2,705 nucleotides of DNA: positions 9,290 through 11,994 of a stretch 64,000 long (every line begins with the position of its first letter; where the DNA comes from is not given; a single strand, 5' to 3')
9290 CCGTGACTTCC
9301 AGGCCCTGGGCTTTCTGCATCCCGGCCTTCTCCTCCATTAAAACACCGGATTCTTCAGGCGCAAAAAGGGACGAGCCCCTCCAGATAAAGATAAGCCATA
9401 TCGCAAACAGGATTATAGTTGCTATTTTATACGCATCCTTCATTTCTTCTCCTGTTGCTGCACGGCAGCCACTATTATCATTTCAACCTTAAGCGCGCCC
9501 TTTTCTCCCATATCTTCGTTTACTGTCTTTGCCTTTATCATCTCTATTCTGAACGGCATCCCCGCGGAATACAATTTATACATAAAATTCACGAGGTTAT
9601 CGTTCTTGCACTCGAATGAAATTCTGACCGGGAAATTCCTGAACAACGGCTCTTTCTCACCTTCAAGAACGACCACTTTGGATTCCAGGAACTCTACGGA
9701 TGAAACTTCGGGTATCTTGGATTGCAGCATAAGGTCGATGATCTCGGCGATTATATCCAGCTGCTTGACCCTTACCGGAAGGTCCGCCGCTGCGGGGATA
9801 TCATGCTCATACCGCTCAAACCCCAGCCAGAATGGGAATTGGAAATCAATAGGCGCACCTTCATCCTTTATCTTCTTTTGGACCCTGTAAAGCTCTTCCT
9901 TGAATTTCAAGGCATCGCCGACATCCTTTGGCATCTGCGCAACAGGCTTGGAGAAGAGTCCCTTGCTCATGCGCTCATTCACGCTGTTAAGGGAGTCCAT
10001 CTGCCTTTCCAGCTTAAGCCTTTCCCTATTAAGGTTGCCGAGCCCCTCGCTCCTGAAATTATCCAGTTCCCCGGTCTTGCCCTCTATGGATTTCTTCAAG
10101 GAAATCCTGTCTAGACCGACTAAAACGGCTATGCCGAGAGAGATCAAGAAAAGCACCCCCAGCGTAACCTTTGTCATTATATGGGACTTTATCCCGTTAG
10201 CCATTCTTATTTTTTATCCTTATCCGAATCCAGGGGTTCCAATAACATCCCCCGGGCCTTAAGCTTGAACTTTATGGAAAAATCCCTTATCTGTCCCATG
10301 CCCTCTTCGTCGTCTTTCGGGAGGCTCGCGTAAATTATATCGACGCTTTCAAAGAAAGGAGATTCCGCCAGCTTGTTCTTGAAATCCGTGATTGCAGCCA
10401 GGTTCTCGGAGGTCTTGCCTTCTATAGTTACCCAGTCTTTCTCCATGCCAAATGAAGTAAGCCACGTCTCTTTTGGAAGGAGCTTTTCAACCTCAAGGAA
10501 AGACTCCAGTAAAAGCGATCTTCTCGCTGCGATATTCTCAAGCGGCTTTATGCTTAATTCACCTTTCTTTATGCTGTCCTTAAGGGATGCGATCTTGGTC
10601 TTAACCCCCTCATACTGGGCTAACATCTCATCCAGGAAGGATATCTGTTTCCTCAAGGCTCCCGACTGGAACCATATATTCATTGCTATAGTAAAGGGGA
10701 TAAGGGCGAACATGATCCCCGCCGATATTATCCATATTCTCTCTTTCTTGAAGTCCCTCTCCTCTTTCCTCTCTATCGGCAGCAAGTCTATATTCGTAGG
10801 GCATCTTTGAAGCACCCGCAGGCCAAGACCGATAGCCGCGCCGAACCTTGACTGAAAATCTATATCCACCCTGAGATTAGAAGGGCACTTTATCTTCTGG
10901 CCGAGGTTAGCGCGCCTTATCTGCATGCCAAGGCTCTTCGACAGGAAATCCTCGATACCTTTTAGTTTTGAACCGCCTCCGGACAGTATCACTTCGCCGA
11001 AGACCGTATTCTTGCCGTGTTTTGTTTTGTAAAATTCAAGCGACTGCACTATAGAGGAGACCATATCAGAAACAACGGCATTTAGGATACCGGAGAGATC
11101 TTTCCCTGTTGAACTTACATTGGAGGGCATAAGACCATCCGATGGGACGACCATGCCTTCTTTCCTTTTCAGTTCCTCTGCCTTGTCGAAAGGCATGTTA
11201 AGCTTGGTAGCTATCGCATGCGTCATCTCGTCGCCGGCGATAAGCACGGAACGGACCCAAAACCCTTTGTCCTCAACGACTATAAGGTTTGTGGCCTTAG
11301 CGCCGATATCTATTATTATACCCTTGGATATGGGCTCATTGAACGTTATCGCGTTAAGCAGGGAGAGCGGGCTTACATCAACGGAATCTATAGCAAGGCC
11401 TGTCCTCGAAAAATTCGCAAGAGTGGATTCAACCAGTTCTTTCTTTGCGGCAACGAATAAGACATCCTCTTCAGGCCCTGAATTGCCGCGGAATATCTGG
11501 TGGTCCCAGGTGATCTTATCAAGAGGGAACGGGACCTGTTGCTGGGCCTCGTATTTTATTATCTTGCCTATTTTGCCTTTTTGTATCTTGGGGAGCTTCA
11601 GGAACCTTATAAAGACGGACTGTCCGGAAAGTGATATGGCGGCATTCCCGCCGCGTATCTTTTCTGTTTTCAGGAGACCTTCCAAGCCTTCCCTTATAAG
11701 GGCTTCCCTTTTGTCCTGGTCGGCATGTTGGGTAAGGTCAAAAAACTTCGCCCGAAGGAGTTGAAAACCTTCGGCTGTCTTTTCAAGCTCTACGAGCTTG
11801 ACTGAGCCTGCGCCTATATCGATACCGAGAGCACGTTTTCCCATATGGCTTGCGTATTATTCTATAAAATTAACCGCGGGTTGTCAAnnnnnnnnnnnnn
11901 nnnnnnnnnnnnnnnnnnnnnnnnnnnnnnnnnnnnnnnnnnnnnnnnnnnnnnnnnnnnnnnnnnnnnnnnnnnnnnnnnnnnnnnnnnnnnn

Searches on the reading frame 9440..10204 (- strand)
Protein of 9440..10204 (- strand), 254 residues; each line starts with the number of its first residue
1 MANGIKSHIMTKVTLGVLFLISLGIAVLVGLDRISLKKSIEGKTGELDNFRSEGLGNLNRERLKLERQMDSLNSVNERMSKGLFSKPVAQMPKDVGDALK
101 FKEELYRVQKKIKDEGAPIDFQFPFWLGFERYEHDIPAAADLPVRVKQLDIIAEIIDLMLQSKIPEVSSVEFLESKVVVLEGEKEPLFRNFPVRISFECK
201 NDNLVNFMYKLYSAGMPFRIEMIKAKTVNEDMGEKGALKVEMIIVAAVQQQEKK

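Call 23: search_protein_families(library=pfam, proteins=[window:9440-10204:-], max_evalue=0.01)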
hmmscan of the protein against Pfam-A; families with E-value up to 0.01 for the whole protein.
window:9440-10204:- (254 aa): 0 families

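Call 99: search_protein_families(library=ncbifam, proteins=[window:9440-10204:-], max_evalue=0.00001)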
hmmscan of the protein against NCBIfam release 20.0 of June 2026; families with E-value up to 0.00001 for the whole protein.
window:9440-10204:- (254 aa): 1 family
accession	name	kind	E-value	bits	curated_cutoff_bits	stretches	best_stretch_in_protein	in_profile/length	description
NF038287.2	Amuc_1100_fam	equivalog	2.3e-07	30.5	180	1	64-218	70-236/326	Amuc_1100 family pilus-like protein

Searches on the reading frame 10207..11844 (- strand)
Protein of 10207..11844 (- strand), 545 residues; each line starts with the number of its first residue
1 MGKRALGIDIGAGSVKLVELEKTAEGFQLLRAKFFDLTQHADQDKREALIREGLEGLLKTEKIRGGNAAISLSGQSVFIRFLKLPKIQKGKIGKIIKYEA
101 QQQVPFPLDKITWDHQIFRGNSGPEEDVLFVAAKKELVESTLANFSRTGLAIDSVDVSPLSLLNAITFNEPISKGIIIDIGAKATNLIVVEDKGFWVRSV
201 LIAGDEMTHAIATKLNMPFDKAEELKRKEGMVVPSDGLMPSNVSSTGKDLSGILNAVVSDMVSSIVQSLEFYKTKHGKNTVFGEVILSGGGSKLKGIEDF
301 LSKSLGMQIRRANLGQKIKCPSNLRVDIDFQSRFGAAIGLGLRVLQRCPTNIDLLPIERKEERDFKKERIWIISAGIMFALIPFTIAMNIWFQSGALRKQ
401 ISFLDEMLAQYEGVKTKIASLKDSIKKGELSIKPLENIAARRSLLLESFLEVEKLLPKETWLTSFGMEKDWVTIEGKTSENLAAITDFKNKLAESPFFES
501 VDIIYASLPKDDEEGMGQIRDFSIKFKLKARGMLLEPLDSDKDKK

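Call 4: search_protein_families(library=pfam, proteins=[window:10207-11844:-], max_evalue=0.1)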
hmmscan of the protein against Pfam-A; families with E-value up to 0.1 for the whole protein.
window:10207-11844:- (545 aa): 6 families
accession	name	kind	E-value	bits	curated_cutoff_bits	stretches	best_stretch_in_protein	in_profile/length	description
PF11104.14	PilM_2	-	2.7e-35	122.3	27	1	7-343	1-338/340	Type IV pilus assembly protein PilM;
PF14450.12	FtsA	-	1.1e-13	52.1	31.8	1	177-314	2-112/127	Cell division protein FtsA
PF06723.19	MreB_Mbl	-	1.3e-09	37.8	27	1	172-313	141-305/327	MreB/Mbl protein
PF05137.18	PilN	-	4.1e-09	36.8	22.8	1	450-528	4-78/78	Fimbrial assembly protein (PilN)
PF01869.26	BcrAD_BadFG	-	0.016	15.2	31.5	0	178-209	3-34/271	BadF/BadG/BcrA/BcrD ATPase family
PF00022.25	Actin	-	0.054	12.5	27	0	278-323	322-364/410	Actin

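Call 5: search_protein_families(library=ncbifam, proteins=[window:10207-11844:-], max_evalue=0.1)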
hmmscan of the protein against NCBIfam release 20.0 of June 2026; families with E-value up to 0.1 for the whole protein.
window:10207-11844:- (545 aa): 12 families
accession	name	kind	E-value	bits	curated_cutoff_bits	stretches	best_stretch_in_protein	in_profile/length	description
NF045709.1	Amuc_1101_fam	equivalog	1.4e-82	278.4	650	1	6-481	8-487/608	Amuc_1101 family PilM-like pilus complex protein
TIGR01175.1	pilM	subfamily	1.2e-44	152.7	133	1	5-343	5-346/348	type IV pilus assembly protein PilM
TIGR01174.1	ftsA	equivalog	2.3e-17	63.2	175.85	1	128-318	150-350/371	cell division protein FtsA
TIGR00904.1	mreB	subfamily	3.8e-09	36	365.75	1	168-312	142-311/334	MreB/Mrl family cell shape determining protein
NF010539.0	PRK13927.1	subfamily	2.1e-08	33.5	293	1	169-313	148-312/339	rod shape-determining protein MreB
NF011660.0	PRK15080.1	equivalog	1.2e-06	27.9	182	1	172-311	140-257/277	ethanolamine utilization protein EutJ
NF010540.1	PRK13929.1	exception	7e-06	25.3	515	1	170-312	148-309/334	rod-share determining protein MreBH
TIGR02529.1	EutJ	subfamily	2.5e-05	23.9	152.1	1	172-229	107-165/239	ethanolamine utilization protein EutJ family protein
NF053558.1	BeeR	equivalog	2.6e-05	23.4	530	1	163-305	149-308/349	BeeR family actin-like protein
NF007009.0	PRK09472.1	equivalog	0.00077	18.6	409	1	128-310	158-357/420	cell division protein FtsA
NF040964.1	MamK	subfamily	0.00088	18.4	400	1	215-305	196-293/335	MamK family actin-like protein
TIGR00241.1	CoA_E_activ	domain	0.0012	18.4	125.4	0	251-318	180-240/248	acyl-CoA dehydratase activase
